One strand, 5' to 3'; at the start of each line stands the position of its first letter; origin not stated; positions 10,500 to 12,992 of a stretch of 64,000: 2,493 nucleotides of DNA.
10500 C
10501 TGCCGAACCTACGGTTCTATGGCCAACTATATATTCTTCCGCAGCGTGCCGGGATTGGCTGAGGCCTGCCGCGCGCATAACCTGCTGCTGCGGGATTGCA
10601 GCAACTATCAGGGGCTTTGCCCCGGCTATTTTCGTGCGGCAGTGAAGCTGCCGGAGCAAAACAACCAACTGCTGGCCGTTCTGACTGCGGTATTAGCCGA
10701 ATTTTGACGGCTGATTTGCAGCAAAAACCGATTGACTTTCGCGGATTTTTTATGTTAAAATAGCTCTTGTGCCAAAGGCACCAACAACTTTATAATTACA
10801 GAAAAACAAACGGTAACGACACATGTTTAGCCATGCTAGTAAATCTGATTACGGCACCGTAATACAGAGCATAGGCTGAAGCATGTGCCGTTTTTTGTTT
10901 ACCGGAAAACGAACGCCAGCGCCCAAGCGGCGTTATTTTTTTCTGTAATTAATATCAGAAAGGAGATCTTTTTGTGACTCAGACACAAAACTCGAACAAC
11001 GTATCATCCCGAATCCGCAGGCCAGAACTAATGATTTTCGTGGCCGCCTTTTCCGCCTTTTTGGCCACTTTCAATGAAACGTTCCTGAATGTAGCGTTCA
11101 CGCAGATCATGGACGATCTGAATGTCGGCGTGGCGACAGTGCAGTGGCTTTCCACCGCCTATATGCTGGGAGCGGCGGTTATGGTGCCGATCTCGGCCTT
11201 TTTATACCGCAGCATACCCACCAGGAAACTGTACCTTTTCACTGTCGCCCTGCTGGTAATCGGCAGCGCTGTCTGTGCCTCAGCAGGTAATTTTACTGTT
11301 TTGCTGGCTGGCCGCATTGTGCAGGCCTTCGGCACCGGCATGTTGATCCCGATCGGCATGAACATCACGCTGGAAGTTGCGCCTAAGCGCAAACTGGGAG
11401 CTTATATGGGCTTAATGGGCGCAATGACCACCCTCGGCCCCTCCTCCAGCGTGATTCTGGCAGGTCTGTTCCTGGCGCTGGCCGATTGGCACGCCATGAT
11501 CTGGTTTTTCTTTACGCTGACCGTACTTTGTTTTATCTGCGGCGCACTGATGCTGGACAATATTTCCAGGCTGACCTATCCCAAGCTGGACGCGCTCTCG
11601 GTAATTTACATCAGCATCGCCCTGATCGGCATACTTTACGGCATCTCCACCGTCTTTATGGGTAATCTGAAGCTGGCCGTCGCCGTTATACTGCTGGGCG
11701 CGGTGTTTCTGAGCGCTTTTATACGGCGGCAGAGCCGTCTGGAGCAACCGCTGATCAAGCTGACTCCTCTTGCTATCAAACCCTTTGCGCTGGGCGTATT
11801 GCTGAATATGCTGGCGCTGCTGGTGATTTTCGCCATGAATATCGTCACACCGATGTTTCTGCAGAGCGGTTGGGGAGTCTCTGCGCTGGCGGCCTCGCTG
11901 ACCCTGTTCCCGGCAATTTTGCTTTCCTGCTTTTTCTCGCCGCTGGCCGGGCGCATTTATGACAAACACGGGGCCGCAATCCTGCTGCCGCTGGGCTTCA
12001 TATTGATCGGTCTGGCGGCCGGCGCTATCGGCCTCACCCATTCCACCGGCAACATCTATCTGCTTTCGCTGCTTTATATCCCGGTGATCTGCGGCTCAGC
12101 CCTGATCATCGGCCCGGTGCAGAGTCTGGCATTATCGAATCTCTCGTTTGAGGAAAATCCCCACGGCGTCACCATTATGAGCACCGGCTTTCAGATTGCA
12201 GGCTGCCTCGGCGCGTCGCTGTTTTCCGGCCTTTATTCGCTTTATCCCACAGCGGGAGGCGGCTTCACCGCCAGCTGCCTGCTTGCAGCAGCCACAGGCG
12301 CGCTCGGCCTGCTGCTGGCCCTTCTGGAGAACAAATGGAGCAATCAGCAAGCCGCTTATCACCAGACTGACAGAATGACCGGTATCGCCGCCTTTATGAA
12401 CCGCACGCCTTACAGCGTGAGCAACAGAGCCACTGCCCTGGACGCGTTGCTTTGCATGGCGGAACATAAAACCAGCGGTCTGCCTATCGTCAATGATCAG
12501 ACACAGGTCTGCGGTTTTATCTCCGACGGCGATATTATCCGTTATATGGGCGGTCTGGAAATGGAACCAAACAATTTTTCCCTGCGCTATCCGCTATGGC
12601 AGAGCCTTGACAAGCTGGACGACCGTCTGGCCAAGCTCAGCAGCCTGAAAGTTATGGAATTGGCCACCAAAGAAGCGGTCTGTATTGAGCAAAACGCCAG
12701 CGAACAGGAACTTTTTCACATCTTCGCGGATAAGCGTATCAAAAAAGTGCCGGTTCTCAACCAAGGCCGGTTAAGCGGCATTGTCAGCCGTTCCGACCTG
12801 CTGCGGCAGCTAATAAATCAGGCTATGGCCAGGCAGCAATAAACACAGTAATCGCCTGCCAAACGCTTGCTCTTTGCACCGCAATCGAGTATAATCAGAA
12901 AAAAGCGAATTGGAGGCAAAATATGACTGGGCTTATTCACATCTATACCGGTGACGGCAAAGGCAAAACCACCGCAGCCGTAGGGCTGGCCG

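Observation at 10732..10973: Promoter plus about 210-nt structured leader with tandem terminator hairpins upstream of the MFS-CBS transporter: candidate orphan riboswitch or attenuator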

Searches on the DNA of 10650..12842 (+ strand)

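Call 4: search_rna_families(source=window, start=10650, end=11050, threshold=evalue, max_evalue=10, show_alignments=3)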
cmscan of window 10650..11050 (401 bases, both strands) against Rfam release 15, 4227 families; matches with E-value up to 10: 4.
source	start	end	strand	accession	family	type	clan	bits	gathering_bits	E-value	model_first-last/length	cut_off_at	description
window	10890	10946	+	RF00236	ctRNA_pGA1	Gene; antisense;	-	16.4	45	0.86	1-79/79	no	ctRNA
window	10937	10964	-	RF03223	mir-2209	Gene; miRNA;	-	15.1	70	3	17-44/63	no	mir-2209 microRNA precursor family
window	10844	10860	-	RF01114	TMV_UPD-PK1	Cis-reg;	-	14.3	33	6.8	1-22/22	no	Pseudoknot of upstream pseudoknot domain (UPD) of the 3'UTR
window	10814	10893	-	RF04133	MIR2646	Gene; miRNA;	-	10.4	245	9.3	1-256/256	no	MIR2646 microRNA precursor family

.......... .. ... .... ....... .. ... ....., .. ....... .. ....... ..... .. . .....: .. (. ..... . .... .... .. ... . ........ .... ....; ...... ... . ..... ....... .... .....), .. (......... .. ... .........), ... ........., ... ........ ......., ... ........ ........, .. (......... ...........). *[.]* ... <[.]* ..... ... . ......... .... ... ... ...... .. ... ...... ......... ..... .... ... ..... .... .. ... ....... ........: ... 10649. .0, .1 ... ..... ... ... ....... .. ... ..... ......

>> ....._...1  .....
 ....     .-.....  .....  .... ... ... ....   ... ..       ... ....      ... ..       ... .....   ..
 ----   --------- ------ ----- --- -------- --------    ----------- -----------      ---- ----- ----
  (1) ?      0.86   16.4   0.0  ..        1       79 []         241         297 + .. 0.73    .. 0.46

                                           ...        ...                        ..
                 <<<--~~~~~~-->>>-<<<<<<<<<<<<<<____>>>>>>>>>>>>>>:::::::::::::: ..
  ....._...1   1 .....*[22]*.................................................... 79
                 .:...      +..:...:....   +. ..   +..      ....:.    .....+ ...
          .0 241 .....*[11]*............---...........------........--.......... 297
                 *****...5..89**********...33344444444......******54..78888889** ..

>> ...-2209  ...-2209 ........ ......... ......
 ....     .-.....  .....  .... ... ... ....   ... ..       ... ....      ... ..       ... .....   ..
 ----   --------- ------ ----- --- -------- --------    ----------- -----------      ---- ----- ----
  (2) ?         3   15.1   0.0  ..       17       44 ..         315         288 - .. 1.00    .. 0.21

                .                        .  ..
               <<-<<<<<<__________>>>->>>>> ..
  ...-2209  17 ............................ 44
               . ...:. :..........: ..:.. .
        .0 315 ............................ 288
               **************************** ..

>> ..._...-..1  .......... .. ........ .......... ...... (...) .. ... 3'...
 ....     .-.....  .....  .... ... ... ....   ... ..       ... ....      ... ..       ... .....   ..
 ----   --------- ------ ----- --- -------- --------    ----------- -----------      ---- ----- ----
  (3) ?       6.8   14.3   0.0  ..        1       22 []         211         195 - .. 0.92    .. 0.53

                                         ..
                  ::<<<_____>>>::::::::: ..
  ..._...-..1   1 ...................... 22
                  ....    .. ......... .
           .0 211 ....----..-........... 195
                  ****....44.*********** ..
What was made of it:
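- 10804..10866 (+): Conserved RNA element (candidate aptamer). It is the only copy in the window. There is no Rfam match even at E <= 10 (call 4).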

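Call 56: build_rna_model(alignment_id=A2, structure=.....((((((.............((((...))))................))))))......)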
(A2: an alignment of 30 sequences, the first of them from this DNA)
Model R1 built from alignment A2 (30 sequences, 63 columns); structure: as given.
model positions 63; base pairs 10; branch points 0; effective number of sequences 4.56; information 0.888 bits per position. Calibrated on 0.2 Mb of random sequence (short: E-values are rough).
structure used (alignment columns):
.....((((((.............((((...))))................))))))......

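Call 57: search_with_rna_model(model_id=R1, sources=[window, L006, L008, L010, L011, L012, L013, L014, L015, L016, L017, L018, L019, L020, L021, L022, L023, L024, L025, L026, L027, L028, L029, L030, L031, L032, L033, L034, L035, L036, L037, L038, L039, L040, L041, L042, L043, L044, L045], max_evalue=10, show_alignments=0)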
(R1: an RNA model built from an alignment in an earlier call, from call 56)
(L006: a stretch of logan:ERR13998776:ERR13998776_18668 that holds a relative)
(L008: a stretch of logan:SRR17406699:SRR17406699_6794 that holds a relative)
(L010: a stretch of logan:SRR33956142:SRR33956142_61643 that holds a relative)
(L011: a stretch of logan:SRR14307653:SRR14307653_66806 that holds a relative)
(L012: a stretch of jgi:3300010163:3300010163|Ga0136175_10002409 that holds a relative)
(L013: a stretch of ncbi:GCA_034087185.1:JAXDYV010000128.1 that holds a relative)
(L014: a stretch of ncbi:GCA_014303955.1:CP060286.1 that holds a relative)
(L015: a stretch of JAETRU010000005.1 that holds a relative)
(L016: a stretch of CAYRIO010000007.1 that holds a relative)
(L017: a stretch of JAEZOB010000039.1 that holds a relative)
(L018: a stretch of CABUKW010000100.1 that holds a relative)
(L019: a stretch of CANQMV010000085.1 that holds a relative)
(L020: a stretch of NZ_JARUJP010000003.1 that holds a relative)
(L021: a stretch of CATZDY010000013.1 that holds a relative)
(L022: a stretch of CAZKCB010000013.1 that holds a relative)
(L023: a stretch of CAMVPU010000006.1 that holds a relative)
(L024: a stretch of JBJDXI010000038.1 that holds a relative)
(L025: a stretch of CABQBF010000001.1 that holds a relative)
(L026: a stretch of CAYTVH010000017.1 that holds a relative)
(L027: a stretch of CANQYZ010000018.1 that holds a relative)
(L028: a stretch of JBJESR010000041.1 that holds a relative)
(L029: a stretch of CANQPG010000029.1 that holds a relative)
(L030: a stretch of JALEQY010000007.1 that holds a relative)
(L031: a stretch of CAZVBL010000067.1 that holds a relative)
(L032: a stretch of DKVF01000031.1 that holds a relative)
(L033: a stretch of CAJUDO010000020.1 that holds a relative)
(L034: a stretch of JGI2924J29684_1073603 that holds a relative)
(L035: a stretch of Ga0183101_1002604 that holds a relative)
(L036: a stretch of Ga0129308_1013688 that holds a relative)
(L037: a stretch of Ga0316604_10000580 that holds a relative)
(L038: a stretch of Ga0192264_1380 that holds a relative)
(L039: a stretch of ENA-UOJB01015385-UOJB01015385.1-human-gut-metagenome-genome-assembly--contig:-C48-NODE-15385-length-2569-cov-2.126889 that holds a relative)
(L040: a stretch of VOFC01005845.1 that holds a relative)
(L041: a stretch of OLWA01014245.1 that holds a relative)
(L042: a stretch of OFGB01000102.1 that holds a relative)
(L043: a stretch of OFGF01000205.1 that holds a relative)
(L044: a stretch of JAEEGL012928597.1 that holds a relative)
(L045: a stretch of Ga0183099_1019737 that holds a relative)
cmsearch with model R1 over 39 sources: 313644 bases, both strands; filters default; matches with E-value up to 10: 54.
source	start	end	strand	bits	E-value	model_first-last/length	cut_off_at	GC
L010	727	789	+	79.3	3.4e-21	1-63/63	no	0.43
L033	7441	7503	+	79.3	3.4e-21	1-63/63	no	0.43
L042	8684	8746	-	79.3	3.4e-21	1-63/63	no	0.43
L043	457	519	-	79.3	3.4e-21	1-63/63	no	0.43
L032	3466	3528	+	79.2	3.7e-21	1-63/63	no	0.41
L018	6454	6516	-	78.5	6.1e-21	1-63/63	no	0.43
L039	68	130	+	78.5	6.1e-21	1-63/63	no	0.43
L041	1221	1283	-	78.5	6.1e-21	1-63/63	no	0.43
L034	1536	1598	-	78.1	7.8e-21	1-63/63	no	0.4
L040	2973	3035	+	78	8.3e-21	1-63/63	no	0.43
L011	2785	2847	+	77.6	1.2e-20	1-63/63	no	0.43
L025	893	955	+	75.9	3.9e-20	1-63/63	no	0.44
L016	254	316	-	74.9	7.8e-20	1-63/63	no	0.4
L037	2187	2249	+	74.2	1.3e-19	1-63/63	no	0.38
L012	2810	2872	+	74.1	1.4e-19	1-63/63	no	0.48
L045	732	794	+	73.1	2.7e-19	1-63/63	no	0.37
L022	5554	5616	+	73.1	2.8e-19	1-63/63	no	0.43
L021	2148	2210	+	71.7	7.8e-19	1-63/63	no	0.44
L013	2907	2969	+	71.6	8.1e-19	1-63/63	no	0.44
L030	980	1042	+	71.6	8.1e-19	1-63/63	no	0.44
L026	1473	1535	+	71.3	1e-18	1-63/63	no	0.48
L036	2278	2340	-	70.1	2.4e-18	1-63/63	no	0.41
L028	6881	6943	-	70.1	2.4e-18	1-63/63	no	0.48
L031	4893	4955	-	69.9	2.8e-18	1-63/63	no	0.46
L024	5552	5614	+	69.7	3.1e-18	1-63/63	no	0.46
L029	5380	5442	-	69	5.1e-18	1-63/63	no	0.38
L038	467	529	+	68.4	7.8e-18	1-63/63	no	0.44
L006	359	421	+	67.5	1.5e-17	1-63/63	no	0.44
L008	2831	2893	+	67.2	1.9e-17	1-63/63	no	0.44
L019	2213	2275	+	66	4.4e-17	1-63/63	no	0.37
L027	2805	2867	-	65.9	4.9e-17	1-63/63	no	0.37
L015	325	387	-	64.9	1e-16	1-63/63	no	0.56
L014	2904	2966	+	64.6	1.2e-16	1-63/63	no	0.38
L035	724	786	+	64.6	1.2e-16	1-63/63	no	0.38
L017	5185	5247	-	63.6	2.5e-16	1-63/63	no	0.46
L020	5413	5475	+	60.2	2.7e-15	1-63/63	no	0.35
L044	9177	9238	+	48.9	8.7e-12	1-63/63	no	0.45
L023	7963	8000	-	28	2.5e-05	26-63/63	5'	0.42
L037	2283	2344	+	24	0.00044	1-63/63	no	0.52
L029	5343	5401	+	18.2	0.027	1-63/63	no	0.49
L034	1513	1553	+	16.2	0.11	1-63/63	no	0.37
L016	138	197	+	16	0.13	1-63/63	no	0.42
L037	2303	2363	-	14.3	0.43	1-63/63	no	0.46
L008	2872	2932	-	13.9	0.58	1-63/63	no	0.43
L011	2826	2883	-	13.5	0.8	1-63/63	no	0.5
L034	1454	1497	-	12.9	1.2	1-63/63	no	0.36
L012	2851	2909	-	12.1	2.2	1-63/63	no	0.49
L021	2205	2243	-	12.1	2.2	1-63/63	no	0.44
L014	3562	3611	-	11.7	2.9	1-63/63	no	0.38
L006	400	460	-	11.3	3.7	1-63/63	no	0.54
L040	3014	3072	-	11.1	4.4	1-63/63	no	0.46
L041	1183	1242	+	11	4.7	1-63/63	no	0.42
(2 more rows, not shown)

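Call 60: search_with_rna_model(model_id=R1, sources=[L046, L047], max_evalue=10, filters=off, show_alignments=2)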
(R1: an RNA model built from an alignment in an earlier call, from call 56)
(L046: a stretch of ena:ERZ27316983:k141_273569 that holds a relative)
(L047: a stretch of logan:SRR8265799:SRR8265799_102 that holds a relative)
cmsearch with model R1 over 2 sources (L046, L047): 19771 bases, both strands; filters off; matches with E-value up to 10: 7.
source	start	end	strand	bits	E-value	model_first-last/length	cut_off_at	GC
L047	3850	3915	+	52.7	3.6e-14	1-63/63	no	0.47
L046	8480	8515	-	10.6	0.38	1-63/63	no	0.56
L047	197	235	-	8.7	1.5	1-63/63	no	0.69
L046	2696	2728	-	7.1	4.6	1-63/63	no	0.45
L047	3912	3956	-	7.1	4.8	1-63/63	no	0.58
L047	2011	2023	+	6.6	6.7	25-37/63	no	0.69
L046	3849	3897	-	6.1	9.5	1-63/63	no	0.39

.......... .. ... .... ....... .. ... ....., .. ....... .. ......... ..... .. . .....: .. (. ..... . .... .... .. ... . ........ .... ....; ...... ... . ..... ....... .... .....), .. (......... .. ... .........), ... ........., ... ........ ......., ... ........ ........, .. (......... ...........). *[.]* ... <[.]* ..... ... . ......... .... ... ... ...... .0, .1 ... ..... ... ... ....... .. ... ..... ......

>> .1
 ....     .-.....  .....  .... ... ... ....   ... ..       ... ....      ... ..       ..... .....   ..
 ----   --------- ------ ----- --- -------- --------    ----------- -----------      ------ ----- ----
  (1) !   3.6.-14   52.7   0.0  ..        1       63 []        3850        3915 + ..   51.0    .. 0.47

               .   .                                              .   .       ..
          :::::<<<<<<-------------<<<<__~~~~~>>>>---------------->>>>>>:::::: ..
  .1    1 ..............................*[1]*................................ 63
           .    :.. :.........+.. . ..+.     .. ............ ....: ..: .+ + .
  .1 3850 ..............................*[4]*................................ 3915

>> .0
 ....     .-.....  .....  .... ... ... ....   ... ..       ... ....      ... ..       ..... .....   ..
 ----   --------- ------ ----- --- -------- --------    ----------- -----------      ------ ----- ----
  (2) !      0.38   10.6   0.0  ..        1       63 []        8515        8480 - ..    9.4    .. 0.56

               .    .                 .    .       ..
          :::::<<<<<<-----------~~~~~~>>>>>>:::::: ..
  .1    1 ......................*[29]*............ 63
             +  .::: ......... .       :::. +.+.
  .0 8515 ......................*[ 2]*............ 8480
